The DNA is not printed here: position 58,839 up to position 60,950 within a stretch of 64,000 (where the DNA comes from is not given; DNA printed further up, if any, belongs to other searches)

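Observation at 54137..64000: Integrative conjugative element at tRNA-Asn with MobF relaxase, T4CP and an ImmR/ImmA-type switch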

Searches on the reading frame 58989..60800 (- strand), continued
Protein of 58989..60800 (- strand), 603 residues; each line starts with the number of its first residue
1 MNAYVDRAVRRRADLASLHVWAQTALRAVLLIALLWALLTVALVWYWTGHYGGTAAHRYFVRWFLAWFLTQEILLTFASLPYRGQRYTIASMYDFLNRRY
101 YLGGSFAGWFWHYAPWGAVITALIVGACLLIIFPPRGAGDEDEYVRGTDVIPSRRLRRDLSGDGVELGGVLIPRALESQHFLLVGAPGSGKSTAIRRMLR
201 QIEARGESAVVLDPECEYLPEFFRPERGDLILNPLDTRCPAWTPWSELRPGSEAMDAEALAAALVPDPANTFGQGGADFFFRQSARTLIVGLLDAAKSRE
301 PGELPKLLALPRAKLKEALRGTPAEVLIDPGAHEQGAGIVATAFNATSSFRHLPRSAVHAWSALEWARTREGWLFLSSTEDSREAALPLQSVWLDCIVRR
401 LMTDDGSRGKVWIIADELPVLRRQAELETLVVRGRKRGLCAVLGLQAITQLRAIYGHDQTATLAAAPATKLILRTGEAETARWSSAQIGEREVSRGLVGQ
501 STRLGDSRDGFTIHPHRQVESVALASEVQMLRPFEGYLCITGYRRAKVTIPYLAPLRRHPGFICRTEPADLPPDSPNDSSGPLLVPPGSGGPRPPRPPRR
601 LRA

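Call 30: find_homologous_proteins(query=L005:7932-8594:+, max_evalue=0.001)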
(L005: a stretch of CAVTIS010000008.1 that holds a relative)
Query L005:7932-8594:+ (221 aa): 1705 proteins with E <= 0.001 among 2149 candidates; the best 120 are listed.
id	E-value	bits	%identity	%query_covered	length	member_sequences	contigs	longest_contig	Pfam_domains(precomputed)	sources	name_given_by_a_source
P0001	3.3e-142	490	95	100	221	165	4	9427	-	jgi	jgi:hypothetical protein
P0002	6.1e-140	482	93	100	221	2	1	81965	-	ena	-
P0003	8.6e-140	482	94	100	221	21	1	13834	-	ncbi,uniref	ncbi:ImmA/IrrE family metallo-endopeptidase [Candidatus Binatus sp.]|uniref:ImmA/IrrE family metallo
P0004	9.2e-140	482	93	100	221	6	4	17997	-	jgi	jgi:Zn-dependent peptidase ImmA (M78 family)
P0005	2.6e-139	480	94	100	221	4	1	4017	-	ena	-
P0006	1.4e-138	478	93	100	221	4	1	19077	-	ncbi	ncbi:MAG: hypothetical protein WBG26_16840 [Candidatus Binataceae bacterium]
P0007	5.1e-138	476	94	99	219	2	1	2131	-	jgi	jgi:hypothetical protein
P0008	3.9e-136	470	92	99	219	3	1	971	-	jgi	-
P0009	3.1e-134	463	92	99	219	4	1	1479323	-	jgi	jgi:hypothetical protein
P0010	1.4e-130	452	88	99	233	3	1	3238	-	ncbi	-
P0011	6.8e-117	407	79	100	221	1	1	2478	PF06114.20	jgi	jgi:Zn-dependent peptidase ImmA (M78 family)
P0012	7.4e-115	400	78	99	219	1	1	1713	PF06114.20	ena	-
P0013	5.3e-114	397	78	99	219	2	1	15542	PF06114.20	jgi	jgi:hypothetical protein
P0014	7.0e-114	397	77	100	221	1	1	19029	PF06114.20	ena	-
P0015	1.5e-112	393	76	100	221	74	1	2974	-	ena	-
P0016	3.3e-112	391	77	100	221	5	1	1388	PF06114.20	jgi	jgi:Zn-dependent peptidase ImmA (M78 family)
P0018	3.9e-109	381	75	99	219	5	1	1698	PF06114.20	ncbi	ncbi:MAG: ImmA/IrrE family metallo-endopeptidase [Candidatus Binataceae bacterium]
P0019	8.2e-107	374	71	100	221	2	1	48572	PF06114.20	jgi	jgi:Zn-dependent peptidase ImmA (M78 family)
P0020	1.9e-106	373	72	100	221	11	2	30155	PF06114.20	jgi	jgi:Zn-dependent peptidase ImmA (M78 family)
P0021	1.3e-105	370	72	100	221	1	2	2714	PF06114.20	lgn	-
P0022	2.6e-104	366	70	99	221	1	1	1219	PF06114.20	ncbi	-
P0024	2.5e-103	362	70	100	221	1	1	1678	PF06114.20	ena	-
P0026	4.8e-102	358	70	100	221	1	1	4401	PF06114.20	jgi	jgi:Zn-dependent peptidase ImmA (M78 family)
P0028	6.8e-102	358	70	100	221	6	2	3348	PF06114.20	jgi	jgi:IrrE N-terminal-like domain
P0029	7.2e-102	358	70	100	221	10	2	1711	PF06114.20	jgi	jgi:Zn-dependent peptidase ImmA (M78 family)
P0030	1.5e-101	357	70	100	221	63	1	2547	PF06114.20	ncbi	-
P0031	3.6e-101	355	68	100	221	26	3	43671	PF06114.20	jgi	jgi:hypothetical protein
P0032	1.3e-100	354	69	99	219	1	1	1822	PF06114.20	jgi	jgi:hypothetical protein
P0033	2.2e-100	353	69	100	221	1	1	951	PF06114.20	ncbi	-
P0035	1.2e-99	350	69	100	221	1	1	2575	PF06114.20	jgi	jgi:Zn-dependent peptidase ImmA (M78 family)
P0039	7.0e-97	341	69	100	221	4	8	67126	PF06114.20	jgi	jgi:hypothetical protein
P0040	1.1e-96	341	67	99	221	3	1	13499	PF06114.20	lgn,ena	-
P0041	2.0e-96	340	67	100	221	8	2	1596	PF06114.20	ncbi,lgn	-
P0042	2.7e-96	339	66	99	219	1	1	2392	PF06114.20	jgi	jgi:Zn-dependent peptidase ImmA (M78 family)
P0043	8.4e-96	338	67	99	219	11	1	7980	PF06114.20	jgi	jgi:hypothetical protein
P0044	1.1e-95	337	67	100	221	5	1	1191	PF06114.20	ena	-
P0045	4.7e-95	335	67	99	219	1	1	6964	PF06114.20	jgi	jgi:hypothetical protein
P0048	1.2e-91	324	65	100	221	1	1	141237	PF06114.20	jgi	jgi:hypothetical protein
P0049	2.6e-90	320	64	100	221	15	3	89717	PF06114.20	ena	-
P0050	2.8e-90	320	67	99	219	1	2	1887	PF06114.20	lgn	-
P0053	1.5e-85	304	64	99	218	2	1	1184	PF06114.20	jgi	jgi:hypothetical protein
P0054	2.0e-85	304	62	100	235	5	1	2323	PF06114.20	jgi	jgi:hypothetical protein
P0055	1.9e-84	301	65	100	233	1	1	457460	PF06114.20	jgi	jgi:hypothetical protein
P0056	7.8e-84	299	59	100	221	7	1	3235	PF06114.20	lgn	-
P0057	6.7e-83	296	59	99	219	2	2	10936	PF06114.20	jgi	jgi:Zn-dependent peptidase ImmA (M78 family)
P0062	2.7e-69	251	59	99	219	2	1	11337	PF06114.20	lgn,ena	-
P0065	6.7e-65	237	70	67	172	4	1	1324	PF06114.20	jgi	jgi:IrrE N-terminal-like domain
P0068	5.9e-63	230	52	100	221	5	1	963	PF06114.20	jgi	-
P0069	6.4e-63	230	52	100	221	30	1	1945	PF06114.20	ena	-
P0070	7.0e-63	230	55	99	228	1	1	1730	PF06114.20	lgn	-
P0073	1.8e-61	226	53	99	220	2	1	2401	PF06114.20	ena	-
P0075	3.4e-61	225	51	100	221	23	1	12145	PF06114.20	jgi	jgi:hypothetical protein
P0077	5.6e-61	224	51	99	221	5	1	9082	PF06114.20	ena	-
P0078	7.2e-61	224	53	100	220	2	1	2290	PF06114.20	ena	-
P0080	1.5e-60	223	53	99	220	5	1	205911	PF06114.20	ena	-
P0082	4.3e-60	221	54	100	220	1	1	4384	PF06114.20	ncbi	-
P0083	5.2e-60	221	53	100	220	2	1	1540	PF06114.20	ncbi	-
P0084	7.7e-60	220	53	100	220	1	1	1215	PF06114.20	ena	-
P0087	1.0e-59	220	53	100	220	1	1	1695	PF06114.20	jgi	-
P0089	1.4e-59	219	53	100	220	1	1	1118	PF06114.20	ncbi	-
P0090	1.5e-59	219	53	99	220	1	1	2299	PF06114.20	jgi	jgi:IrrE N-terminal-like domain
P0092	2.1e-59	219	53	100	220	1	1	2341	PF06114.20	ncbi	-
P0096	2.6e-59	218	53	100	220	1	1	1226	PF06114.20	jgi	-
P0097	2.8e-59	218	53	100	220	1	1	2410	PF06114.20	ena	-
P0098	3.6e-59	218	53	100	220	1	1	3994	PF06114.20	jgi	jgi:hypothetical protein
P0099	3.6e-59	218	53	100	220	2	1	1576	PF06114.20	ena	-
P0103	7.1e-59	217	52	100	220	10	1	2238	PF06114.20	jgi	jgi:hypothetical protein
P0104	7.6e-59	217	51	100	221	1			PF06114.20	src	-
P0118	1.0e-57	213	52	100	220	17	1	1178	PF06114.20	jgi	jgi:hypothetical protein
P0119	1.2e-57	213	52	100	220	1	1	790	PF06114.20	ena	-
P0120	1.2e-57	213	53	99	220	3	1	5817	PF06114.20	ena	-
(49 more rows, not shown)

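Call 51: search_protein_families(library=pfam, proteins=[L005:306-4259:+, L005:6209-7108:-, L004:1078-2733:+, L004:3845-5536:+, L004:6261-7211:+, L012:1998-4556:+, L014:5043-6641:-, L014:3650-4984:+, L006:6021-7307:+, L015:1458-3257:+], max_evalue=0.001)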
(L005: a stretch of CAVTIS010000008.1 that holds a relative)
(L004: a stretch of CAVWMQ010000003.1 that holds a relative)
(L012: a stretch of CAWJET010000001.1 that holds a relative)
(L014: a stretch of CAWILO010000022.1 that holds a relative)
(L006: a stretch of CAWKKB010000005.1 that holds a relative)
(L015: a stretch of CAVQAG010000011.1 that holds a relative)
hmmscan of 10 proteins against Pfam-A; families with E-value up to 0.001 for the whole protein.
L005:306-4259:+ (1317 aa): 2 families
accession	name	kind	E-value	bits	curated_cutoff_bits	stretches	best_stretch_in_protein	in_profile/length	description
PF20254.3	DMFA2_C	-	7.1e-108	361.8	27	1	102-479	1-369/374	N,N-dimethylformamidase beta subunit-like, C-terminal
PF12005.13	DUF3499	-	0.00015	22.8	25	0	866-883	47-64/119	Protein of unknown function (DUF3499)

L005:6209-7108:- (299 aa): 6 families
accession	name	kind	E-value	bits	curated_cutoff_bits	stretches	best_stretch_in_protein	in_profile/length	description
PF13545.12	HTH_Crp_2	-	1.1e-10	41.8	27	1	212-259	14-61/70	Crp-like helix-turn-helix domain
PF00027.35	cNMP_binding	-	4.5e-09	36.6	27.5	1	71-159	2-87/89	Cyclic nucleotide-binding domain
PF01381.28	HTH_3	-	7.3e-05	23.2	23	1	220-242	9-31/55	Helix-turn-helix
PF12802.13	MarR_2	-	7.9e-05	23.2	27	1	218-255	17-55/61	MarR family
PF00325.26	Crp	-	0.00044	20.4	21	0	220-250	2-32/32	Bacterial regulatory proteins, crp family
PF01047.28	MarR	-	0.00045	20.5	24.6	0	219-252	16-49/59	MarR family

L004:1078-2733:+ (551 aa): 1 family
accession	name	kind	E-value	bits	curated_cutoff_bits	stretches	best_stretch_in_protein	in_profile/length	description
PF11737.13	DUF3300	-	5.7e-57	193.3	25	1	73-242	2-154/227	Protein of unknown function (DUF3300)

L004:3845-5536:+ (563 aa): 2 families
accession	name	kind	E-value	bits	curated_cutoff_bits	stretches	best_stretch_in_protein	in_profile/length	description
PF00916.26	Sulfate_transp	-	6.7e-89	298.7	23.2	1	11-375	4-379/380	Sulfate permease family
PF01740.26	STAS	-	1.4e-22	79.9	22.6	1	427-537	1-106/106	STAS domain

L004:6261-7211:+ (316 aa): 0 families

L012:1998-4556:+ (852 aa): 2 families
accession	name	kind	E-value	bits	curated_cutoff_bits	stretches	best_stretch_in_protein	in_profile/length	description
PF00999.27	Na_H_Exchanger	-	3.5e-53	181.2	26.2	1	17-415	3-374/375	Sodium/hydrogen exchanger, transmembrane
PF00027.35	cNMP_binding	-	2.6e-16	59.8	27.5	1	728-804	6-88/89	Cyclic nucleotide-binding domain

L014:5043-6641:- (532 aa): 9 families
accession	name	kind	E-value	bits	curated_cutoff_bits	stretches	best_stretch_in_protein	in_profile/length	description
PF00158.32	Sigma54_activat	-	3.1e-64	216.2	20.2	1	217-380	1-164/168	Sigma-54 interaction domain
PF14532.12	Sigma54_activ_2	-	3.5e-22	79.6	25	1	218-388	1-138/138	Sigma-54 interaction domain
PF25601.1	AAA_lid_14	-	7.1e-22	77.5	27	1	389-470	1-80/87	AAA+ ATPase lid domain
PF02954.25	HTH_8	-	3.9e-11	42.9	22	1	490-530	2-42/42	Bacterial regulatory protein, Fis family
PF07728.20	AAA_5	-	2.5e-10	41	22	1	241-365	2-126/139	AAA domain (dynein-related subfamily)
PF01078.27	Mg_chelatase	-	1e-05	25.5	20.3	0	305-361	102-160/207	Magnesium chelatase, subunit ChlI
PF13191.12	AAA_16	-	6.4e-05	23.9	32.6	1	216-272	1-63/167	AAA ATPase domain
PF07726.17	AAA_3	-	7e-05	23.2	27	1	241-358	2-111/131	ATPase family associated with various cellular activities (AAA)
PF00004.35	AAA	-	0.0001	23.2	21.2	1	241-363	1-113/131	ATPase family associated with various cellular activities (AAA)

L014:3650-4984:+ (444 aa): 1 family
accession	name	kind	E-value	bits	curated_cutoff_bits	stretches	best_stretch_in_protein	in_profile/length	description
PF00067.27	p450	-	1.5e-23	83.7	22.8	1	313-407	324-428/462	Cytochrome P450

L006:6021-7307:+ (428 aa): 3 families
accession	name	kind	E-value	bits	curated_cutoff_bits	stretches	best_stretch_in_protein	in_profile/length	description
PF06722.18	EryCIII-like_C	-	1.4e-16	61.2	31.7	1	304-403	27-125/145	Erythromycin biosynthesis protein CIII-like, C-terminal domain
PF03033.26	Glyco_transf_28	-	1.6e-09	38.4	26.2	1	7-146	1-136/139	Glycosyltransferase family 28 N-terminal domain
PF00201.24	UDPGT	-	3.2e-09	36.6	19.5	1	261-394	278-409/499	UDP-glucoronosyl and UDP-glucosyl transferase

L015:1458-3257:+ (599 aa): 13 families
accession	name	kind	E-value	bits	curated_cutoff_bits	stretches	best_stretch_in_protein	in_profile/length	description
PF06745.19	ATPase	-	9.5e-106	352.8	26.6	2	33-257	2-228/231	KaiC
PF13481.12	AAA_25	-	7.7e-19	68.5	27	2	288-402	29-164/195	AAA domain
PF03796.21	DnaB_C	-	1.1e-10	41.8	27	1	272-340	2-69/255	DnaB-like helicase C terminal domain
PF00154.27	RecA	-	3.9e-07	30.2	27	0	261-329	22-90/262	recA bacterial DNA recombination protein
PF13191.12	AAA_16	-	5.6e-07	30.6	32.6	1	279-398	12-113/167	AAA ATPase domain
PF13401.12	AAA_22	-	2.6e-06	28.2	27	0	51-195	6-124/130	AAA domain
PF24883.2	NPHP3_N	-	4e-05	24.3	24.8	0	295-330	26-61/164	Nephrocystin 3, N-terminal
PF13479.12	AAA_24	-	4.4e-05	23.9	27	0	292-334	3-37/195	AAA domain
PF00004.35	AAA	-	0.00016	22.5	21.2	0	294-315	1-22/131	ATPase family associated with various cellular activities (AAA)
PF01695.23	IstB_IS21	-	0.00017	21.6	24.1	0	293-327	94-128/238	IstB-like ATP binding protein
PF05729.18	NACHT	-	0.00027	21.2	26.7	0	294-327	3-38/167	NACHT domain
PF13173.12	AAA_14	-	0.0005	20.5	27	0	294-337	5-47/129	AAA domain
PF12775.13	AAA_7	-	0.00084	19.4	25.8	0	291-334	33-78/181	P-loop containing dynein motor region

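Call 52: search_protein_families(library=pfam, proteins=[L006:14527-14901:+, L010:14536-14949:+, L010:15216-15683:+, L010:15631-16053:+, L005:15171-16484:+, L005:14992-15330:+, L006:15353-16468:+, L006:14986-15273:+, L006:15240-15557:+, L010:9259-9591:+], max_evalue=0.01)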
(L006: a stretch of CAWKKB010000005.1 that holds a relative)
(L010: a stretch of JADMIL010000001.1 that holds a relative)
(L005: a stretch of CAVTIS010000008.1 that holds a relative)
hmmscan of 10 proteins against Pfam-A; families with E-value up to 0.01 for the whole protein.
L006:14527-14901:+ (124 aa): 0 families

L010:14536-14949:+ (137 aa): 0 families

L010:15216-15683:+ (155 aa): 0 families

L010:15631-16053:+ (140 aa): 0 families

L005:15171-16484:+ (437 aa): 2 families
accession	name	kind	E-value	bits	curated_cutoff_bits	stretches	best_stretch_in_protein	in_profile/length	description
PF00589.27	Phage_integrase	-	1.1e-11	45.3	27.1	1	235-392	19-171/172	Phage integrase family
PF11917.13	DUF3435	-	0.0042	16.5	25.8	1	325-390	172-239/418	Protein of unknown function (DUF3435)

L005:14992-15330:+ (112 aa): 1 family
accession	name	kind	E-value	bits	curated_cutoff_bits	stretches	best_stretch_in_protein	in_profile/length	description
PF12728.13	HTH_17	-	5.2e-05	23.9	27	1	61-109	1-50/51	Helix-turn-helix domain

L006:15353-16468:+ (371 aa): 4 families
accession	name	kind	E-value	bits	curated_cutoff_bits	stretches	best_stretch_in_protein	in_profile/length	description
PF00589.27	Phage_integrase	-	1.5e-28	100.2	27.1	1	171-340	2-171/172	Phage integrase family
PF22022.2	Phage_int_M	-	5.7e-05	23.7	27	1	97-160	31-94/96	Phage integrase central domain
PF24624.1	Int_N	-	0.00067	20.8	27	1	98-159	33-96/100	Phage integrase, N-terminal domain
PF13102.12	Phage_int_SAM_5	-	0.0063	17.3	22.3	0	109-157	45-94/98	Phage integrase SAM-like domain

L006:14986-15273:+ (95 aa): 1 family
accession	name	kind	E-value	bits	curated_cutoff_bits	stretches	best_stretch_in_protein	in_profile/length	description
PF12728.13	HTH_17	-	2e-11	44.4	27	1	40-90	1-50/51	Helix-turn-helix domain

L006:15240-15557:+ (105 aa): 0 families

L010:9259-9591:+ (110 aa): 0 families

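Call 54: search_protein_families(library=pfam, proteins=[L016:7850-8206:+, L016:8248-8607:+, L016:9427-10017:+, L016:15164-16375:+, L005:8696-9040:+, L010:8917-9228:+, L006:8680-9018:+, L015:8678-8989:+, L009:8882-9205:+, L005:9552-10004:+], max_evalue=0.01)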
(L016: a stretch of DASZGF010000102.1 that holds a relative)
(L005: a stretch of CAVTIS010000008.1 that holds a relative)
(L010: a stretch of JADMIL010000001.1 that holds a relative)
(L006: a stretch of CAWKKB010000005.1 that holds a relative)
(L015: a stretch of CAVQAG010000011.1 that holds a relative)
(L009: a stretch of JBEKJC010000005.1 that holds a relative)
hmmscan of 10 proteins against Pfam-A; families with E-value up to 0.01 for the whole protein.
L016:7850-8206:+ (118 aa): 2 families
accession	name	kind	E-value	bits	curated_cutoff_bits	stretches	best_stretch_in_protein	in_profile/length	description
PF04956.18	TrbC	-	7.2e-14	52.2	27.9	1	3-109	1-97/98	TrbC/VIRB2 pilin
PF06496.16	DUF1097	-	0.0028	18.3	24.6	1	53-112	10-69/142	Protein of unknown function (DUF1097)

L016:8248-8607:+ (119 aa): 0 families

L016:9427-10017:+ (196 aa): 2 families
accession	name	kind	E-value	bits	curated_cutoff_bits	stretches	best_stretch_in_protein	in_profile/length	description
PF01402.27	RHH_1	-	0.00095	19.5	20.5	1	63-97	2-36/39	Ribbon-helix-helix protein, copG family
PF21983.2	NikA-like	-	0.0023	18.5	27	1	62-97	6-41/72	Mobilization protein NikA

L016:15164-16375:+ (403 aa): 2 families
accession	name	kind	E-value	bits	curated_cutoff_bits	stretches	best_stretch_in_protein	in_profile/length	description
PF00589.27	Phage_integrase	-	1.5e-24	87.1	27.1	1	226-385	2-169/172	Phage integrase family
PF13356.12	Arm-DNA-bind_3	-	6e-20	71.6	27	1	30-115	1-81/83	Arm DNA-binding domain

L005:8696-9040:+ (114 aa): 1 family
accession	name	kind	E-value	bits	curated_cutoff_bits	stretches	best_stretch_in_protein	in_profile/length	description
PF04956.18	TrbC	-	1.6e-08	35.1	27.9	1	17-101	6-91/98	TrbC/VIRB2 pilin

L010:8917-9228:+ (103 aa): 1 family
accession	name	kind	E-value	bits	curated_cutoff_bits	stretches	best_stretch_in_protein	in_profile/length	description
PF04956.18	TrbC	-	0.0047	17.5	27.9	1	32-100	34-98/98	TrbC/VIRB2 pilin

L006:8680-9018:+ (112 aa): 1 family
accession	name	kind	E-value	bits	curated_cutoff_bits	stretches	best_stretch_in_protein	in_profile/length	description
PF04956.18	TrbC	-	5.2e-06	27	27.9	1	11-110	2-98/98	TrbC/VIRB2 pilin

L015:8678-8989:+ (103 aa): 2 families
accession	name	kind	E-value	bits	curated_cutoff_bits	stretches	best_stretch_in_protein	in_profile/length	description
PF04956.18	TrbC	-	1.4e-06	28.8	27.9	1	2-93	2-90/98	TrbC/VIRB2 pilin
PF18895.5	T4SS_pilin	-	0.0061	17.1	26.6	0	50-97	20-63/71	Type IV secretion system pilin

L009:8882-9205:+ (107 aa): 1 family
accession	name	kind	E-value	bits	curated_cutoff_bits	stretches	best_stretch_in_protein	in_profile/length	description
PF04956.18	TrbC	-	9.3e-05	23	27.9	1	16-103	17-97/98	TrbC/VIRB2 pilin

L005:9552-10004:+ (150 aa): 0 families

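Call 76: search_solved_structures(query=window:58989-60800:-, max_evalue=0.00001)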
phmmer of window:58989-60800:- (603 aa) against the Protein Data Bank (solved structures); distinct sequences matched with E-value up to 0.00001: 2.
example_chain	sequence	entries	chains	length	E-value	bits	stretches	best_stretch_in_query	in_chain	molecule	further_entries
1gl6_A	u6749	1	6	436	2.2e-35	125.4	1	142-563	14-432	ATPASE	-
1e9r_A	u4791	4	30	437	2.2e-35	125.4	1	142-563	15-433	CONJUGAL TRANSFER PROTEIN TRWB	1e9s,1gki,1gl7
